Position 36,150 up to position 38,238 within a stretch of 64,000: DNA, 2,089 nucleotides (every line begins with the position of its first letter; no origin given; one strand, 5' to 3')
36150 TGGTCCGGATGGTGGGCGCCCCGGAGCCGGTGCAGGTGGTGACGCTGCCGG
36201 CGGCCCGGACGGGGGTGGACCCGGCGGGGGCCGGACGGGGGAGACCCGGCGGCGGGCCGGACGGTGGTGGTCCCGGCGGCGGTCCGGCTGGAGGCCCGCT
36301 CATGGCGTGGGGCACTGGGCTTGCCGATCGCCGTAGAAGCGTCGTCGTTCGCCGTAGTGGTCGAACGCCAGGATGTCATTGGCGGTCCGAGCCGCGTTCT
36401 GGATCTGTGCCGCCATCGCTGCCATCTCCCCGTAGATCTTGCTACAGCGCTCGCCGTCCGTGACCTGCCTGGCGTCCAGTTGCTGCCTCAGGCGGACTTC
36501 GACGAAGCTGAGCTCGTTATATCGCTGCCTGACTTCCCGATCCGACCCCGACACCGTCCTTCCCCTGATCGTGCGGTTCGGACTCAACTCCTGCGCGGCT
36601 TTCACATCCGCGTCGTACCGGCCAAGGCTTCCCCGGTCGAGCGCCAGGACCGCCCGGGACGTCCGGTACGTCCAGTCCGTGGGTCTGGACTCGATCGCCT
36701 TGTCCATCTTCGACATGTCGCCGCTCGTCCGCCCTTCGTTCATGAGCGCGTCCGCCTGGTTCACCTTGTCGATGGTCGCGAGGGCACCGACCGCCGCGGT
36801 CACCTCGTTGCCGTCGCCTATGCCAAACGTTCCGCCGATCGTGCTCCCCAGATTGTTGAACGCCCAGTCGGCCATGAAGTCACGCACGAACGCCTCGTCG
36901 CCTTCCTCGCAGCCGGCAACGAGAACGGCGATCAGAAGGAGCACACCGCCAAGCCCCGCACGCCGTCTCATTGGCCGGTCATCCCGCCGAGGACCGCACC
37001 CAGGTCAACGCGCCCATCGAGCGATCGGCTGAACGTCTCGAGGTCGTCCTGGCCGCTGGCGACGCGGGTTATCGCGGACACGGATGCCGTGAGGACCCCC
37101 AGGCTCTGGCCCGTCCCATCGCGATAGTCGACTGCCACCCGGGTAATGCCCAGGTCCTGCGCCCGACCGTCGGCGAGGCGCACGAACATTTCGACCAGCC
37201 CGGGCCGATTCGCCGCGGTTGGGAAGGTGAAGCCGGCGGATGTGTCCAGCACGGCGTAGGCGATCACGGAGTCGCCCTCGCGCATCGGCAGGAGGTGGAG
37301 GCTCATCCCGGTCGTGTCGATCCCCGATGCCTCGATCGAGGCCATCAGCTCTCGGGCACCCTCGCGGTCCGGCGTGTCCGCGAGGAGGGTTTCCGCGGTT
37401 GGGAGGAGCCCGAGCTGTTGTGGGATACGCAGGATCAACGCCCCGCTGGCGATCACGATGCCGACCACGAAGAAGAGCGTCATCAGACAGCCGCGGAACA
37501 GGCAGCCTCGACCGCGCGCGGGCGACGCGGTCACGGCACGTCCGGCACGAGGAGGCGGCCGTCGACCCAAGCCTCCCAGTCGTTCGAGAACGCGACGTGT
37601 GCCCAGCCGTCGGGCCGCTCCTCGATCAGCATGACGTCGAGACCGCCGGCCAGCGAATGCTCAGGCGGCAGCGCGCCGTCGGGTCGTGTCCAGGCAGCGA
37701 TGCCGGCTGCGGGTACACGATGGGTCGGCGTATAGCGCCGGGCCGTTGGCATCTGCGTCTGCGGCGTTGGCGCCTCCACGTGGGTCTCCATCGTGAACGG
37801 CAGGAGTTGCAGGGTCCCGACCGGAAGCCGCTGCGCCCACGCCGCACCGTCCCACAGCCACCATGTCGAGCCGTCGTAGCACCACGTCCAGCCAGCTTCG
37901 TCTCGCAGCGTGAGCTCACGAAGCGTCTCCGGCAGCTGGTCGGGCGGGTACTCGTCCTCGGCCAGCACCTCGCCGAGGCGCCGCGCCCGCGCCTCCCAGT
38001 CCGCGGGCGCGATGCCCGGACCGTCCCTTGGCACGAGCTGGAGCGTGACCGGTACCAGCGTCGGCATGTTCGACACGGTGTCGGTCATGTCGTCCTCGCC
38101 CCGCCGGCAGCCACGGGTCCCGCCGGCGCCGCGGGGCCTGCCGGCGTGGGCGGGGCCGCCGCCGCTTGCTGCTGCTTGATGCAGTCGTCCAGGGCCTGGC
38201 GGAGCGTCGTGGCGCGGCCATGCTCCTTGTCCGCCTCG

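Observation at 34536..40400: Five-gene operon of uncharacterised envelope proteins on the opposite strand, splitting sufS from sufU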

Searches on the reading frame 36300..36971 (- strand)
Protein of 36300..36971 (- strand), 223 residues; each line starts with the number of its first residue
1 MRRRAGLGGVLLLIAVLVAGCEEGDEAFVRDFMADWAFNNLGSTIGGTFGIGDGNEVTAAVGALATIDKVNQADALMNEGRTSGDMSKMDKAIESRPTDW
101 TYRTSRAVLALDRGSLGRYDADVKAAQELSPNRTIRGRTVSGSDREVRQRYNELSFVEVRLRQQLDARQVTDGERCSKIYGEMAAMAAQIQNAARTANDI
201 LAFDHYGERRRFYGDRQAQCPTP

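Call 3: search_protein_families(library=pfam, proteins=[window:36300-36971:-], max_evalue=1)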
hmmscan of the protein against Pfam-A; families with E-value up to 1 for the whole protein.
window:36300-36971:- (223 aa): 0 families

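Call 4: search_protein_families(library=ncbifam, proteins=[window:36300-36971:-], max_evalue=1)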
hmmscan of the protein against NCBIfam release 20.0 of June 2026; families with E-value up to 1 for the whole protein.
window:36300-36971:- (223 aa): 0 families

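Call 5: search_protein_families(library=padloc, proteins=[window:36300-36971:-], max_evalue=1)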
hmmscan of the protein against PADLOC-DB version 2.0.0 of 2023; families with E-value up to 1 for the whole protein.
window:36300-36971:- (223 aa): 0 families

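Call 6: search_protein_families(library=phrogs, proteins=[window:36300-36971:-], max_evalue=1)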
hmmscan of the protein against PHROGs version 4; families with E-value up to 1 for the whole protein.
window:36300-36971:- (223 aa): 1 family
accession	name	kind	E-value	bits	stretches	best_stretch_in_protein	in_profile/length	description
phrog_29262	-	unknown function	0.2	13.4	0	81-102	45-66/89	-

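Call 105: search_solved_structures(query=window:36300-36971:-, max_evalue=10)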
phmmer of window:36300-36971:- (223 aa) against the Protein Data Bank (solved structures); distinct sequences matched with E-value up to 10: 2.
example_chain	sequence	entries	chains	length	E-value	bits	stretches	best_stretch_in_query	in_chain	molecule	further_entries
8es4_A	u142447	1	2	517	0.72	12.9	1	140-212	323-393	Gp35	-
4jo7_E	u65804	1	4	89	1.4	12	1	149-215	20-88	Nucleoporin p58/p45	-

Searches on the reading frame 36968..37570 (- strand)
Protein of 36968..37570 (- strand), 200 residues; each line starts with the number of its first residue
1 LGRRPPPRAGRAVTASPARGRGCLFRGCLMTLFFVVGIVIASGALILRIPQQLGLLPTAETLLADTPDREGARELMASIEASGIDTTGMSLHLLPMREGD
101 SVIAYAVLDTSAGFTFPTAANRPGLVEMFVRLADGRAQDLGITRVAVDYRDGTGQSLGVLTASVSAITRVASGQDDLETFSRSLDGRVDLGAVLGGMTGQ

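Call 3: search_protein_families(library=pfam, proteins=[window:36968-37570:-], max_evalue=1)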
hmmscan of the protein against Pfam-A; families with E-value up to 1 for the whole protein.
window:36968-37570:- (200 aa): 1 family
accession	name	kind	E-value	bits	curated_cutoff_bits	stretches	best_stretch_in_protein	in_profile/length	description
PF12981.12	DUF3865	-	0.26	11.3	31.6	1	125-176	51-101/224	Domain of Unknown Function with PDB structure (DUF3865)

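Call 4: search_protein_families(library=ncbifam, proteins=[window:36968-37570:-], max_evalue=1)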
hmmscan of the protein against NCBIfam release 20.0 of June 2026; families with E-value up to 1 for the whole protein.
window:36968-37570:- (200 aa): 0 families

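Call 5: search_protein_families(library=padloc, proteins=[window:36968-37570:-], max_evalue=1)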
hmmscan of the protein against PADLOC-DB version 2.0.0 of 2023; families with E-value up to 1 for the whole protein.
window:36968-37570:- (200 aa): 0 families

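Call 6: search_protein_families(library=phrogs, proteins=[window:36968-37570:-], max_evalue=1)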
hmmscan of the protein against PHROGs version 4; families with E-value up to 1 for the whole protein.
window:36968-37570:- (200 aa): 0 families

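Call 106: search_solved_structures(query=window:36968-37534:-, max_evalue=10)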
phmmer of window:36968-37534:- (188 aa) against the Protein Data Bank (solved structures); distinct sequences matched with E-value up to 10: 0.
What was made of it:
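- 36968..37534 (-): g3, 188 aa from GTG 37534 (GTGA overlap with the g2 stop); the first possible start is TTG 37570. N-in single TM, then an extracytoplasmic domain of about 150 aa. Lineage-specific accessory protein. No family or PDB match (calls 3-6, 106).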

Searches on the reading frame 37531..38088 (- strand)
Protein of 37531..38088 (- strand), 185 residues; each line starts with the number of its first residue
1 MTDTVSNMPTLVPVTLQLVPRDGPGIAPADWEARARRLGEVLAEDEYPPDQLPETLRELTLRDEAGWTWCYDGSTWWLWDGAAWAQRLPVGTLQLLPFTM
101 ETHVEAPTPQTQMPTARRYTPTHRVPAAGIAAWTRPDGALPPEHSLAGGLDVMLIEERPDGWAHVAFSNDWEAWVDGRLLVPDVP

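Call 3: search_protein_families(library=pfam, proteins=[window:37531-38088:-], max_evalue=1)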
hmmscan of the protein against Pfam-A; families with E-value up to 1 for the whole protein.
window:37531-38088:- (185 aa): 0 families

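Call 4: search_protein_families(library=ncbifam, proteins=[window:37531-38088:-], max_evalue=1)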
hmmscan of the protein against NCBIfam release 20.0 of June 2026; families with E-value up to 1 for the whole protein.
window:37531-38088:- (185 aa): 1 family
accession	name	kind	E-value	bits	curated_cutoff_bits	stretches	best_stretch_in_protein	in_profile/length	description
TIGR04211.1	SH3_and_anchor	equivalog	0.062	12.9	65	1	146-182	24-60/198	TIGR04211 family SH3 domain-containing protein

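Call 5: search_protein_families(library=padloc, proteins=[window:37531-38088:-], max_evalue=1)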
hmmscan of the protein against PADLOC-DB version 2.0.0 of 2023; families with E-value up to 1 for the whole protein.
window:37531-38088:- (185 aa): 0 families

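Call 6: search_protein_families(library=phrogs, proteins=[window:37531-38088:-], max_evalue=1)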
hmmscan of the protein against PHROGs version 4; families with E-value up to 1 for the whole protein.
window:37531-38088:- (185 aa): 0 families

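Call 38: find_homologous_proteins(query=window:37531-38088:-)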
Query window:37531-38088:- (185 aa): 50 proteins with E <= 0.001 among 544 candidates.
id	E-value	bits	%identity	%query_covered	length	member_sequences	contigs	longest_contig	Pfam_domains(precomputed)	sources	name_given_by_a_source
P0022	5.7e-122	423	100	100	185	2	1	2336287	-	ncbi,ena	-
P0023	3.8e-98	345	79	98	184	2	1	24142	-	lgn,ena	-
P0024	7.3e-91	321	73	100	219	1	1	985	-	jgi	jgi:hypothetical protein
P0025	5.9e-90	318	74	100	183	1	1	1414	-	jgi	-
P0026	1.5e-87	311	73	97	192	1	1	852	-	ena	-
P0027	3.1e-87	310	71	100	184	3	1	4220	-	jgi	jgi:hypothetical protein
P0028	3.9e-86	306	75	95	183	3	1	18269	-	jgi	jgi:hypothetical protein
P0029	9.5e-86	305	70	99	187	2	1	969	-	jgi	jgi:hypothetical protein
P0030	2.1e-85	304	74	100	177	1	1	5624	-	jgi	jgi:hypothetical protein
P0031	3.5e-85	303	72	98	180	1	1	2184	-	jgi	jgi:hypothetical protein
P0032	1.6e-84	301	70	99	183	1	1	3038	-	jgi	jgi:hypothetical protein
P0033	1.1e-82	295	70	99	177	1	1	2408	-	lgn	-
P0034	1.2e-82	295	68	97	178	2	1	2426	-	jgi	jgi:hypothetical protein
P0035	6.9e-81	289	69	100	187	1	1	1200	-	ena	-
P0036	2.2e-79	284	70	98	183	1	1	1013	-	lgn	-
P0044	1.2e-24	105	55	35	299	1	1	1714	PF06347.20,PF08239.18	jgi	jgi:hypothetical protein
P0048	9.7e-23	99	55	34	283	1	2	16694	PF06347.20,PF18348.8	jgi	jgi:hypothetical protein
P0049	1.8e-22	98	58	35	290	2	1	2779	PF06347.20,PF18348.8,PF08239.18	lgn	-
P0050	3.6e-22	97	48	34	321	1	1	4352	PF06347.20,PF18348.8,PF08239.18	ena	-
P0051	2.2e-21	94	52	34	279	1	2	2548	PF06347.20,PF08239.18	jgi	jgi:SH3-like domain-containing protein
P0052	3.1e-20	91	49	34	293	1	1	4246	PF06347.20,PF18348.8,PF08239.18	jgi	jgi:hypothetical protein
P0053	6.8e-20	90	52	34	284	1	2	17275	PF06347.20,PF18348.8,PF08239.18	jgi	-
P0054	1.2e-19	89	58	31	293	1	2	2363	PF06347.20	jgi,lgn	-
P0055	1.7e-19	88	49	34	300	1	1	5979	PF06347.20,PF08239.18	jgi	jgi:hypothetical protein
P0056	4.6e-19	87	44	38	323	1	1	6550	PF06347.20,PF18348.8,PF08239.18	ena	-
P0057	7.7e-19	86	49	37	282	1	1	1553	PF06347.20,PF18348.8,PF08239.18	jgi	jgi:hypothetical protein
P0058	1.3e-17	82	48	34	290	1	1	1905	PF06347.20,PF18348.8,PF08239.18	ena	-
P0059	3.2e-17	81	52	35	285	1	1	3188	PF06347.20,PF18348.8,PF08239.18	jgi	jgi:hypothetical protein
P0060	6.3e-17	80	49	34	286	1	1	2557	PF06347.20,PF18348.8,PF08239.18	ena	-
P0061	4.2e-16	77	47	37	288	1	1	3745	PF06347.20,PF18348.8,PF08239.18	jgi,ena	-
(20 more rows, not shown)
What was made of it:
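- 37531..38088 (-): g2, 185 aa, cytoplasmic. Trp-rich N-domain (aa 8-105, nt 37774-38067; invariant W31, W69, W76, W79, W84). Bacterial SH3 domain (aa 116-183, nt 37540-37743; motif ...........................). ATGA overlap with the g1 stop. Homologues of the C-terminal third carry PF06347, PF08239 and PF18348 (call 38).
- Closest known: Bacterial SH3 domains. Same: The g2 residues 116-183 are 44-58% identical to proteins that carry PF06347, PF08239 and PF18348 (call 38).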

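Call 48: search_solved_structures(query=A3, max_evalue=10, show_alignments=2)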
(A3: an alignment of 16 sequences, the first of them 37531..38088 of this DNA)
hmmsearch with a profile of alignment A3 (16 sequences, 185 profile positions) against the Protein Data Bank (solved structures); distinct sequences matched with E-value up to 10: 4.
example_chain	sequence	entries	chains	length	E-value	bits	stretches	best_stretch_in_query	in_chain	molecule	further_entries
1kfw_A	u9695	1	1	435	0.11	15.2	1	61-88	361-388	chitinase B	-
9cca_G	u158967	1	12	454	0.45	13.2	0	111-153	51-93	Circumsporozoite protein,Pyridoxal 5'-phosphate synthase subunit PDX2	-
9cca_A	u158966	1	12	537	0.63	12.8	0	111-153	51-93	Circumsporozoite protein,Pyridoxal 5'-phosphate synthase subunit Pdx1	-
6t99_A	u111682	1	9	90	7.8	9.2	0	62-77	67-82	Fucose-binding lectin protein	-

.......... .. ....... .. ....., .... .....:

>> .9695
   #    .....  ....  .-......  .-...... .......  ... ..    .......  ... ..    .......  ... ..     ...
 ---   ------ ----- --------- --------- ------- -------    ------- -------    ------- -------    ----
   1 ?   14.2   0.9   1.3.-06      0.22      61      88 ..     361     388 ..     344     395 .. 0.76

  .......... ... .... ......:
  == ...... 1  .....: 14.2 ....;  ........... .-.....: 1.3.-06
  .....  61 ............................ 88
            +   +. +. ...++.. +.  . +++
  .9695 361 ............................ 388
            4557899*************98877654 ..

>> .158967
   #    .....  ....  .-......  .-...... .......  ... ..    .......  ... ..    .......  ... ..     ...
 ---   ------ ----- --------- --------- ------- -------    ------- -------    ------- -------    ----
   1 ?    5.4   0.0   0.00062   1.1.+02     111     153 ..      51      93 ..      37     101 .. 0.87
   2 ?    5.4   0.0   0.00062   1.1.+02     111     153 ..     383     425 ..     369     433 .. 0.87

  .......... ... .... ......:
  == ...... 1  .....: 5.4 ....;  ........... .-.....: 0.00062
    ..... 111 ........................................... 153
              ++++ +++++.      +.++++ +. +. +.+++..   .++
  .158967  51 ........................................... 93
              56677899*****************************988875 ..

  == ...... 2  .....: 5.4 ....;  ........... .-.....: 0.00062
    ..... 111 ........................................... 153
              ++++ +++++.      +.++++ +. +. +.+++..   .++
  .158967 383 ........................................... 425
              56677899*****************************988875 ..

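Call 81: search_dna_similar(query=window:37531-38088:-, collection=plasmids, mode=protein, max_evalue=0.001, max_rows=40)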
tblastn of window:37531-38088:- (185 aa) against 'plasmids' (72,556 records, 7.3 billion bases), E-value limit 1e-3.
Records with a match: 2; places in all: 2; records where one place covers at least 80% of the query: 0.
Best place of each record, by identity: <60% 2.
By first word of the organism name: Streptomyces 2.
By predicted mobility (MOB-suite, as given by PLSDB): non-mobilizable 2.
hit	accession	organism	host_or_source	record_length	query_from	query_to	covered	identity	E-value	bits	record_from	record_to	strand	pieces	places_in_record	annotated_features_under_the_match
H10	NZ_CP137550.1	Streptomyces sp. N50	Selaginella tamariscina,cell ...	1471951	119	181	34%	50.8%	1e-5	52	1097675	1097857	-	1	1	record has no annotation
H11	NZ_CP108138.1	Streptomyces sp. NBC_00184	-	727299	119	181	34%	49.2%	8e-5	49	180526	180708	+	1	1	hypothetical protein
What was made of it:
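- Closest known: Bacterial SH3 domains. Different: It forms a distinct subtype (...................) tied to DUF6777 neighbourhoods (call 81).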
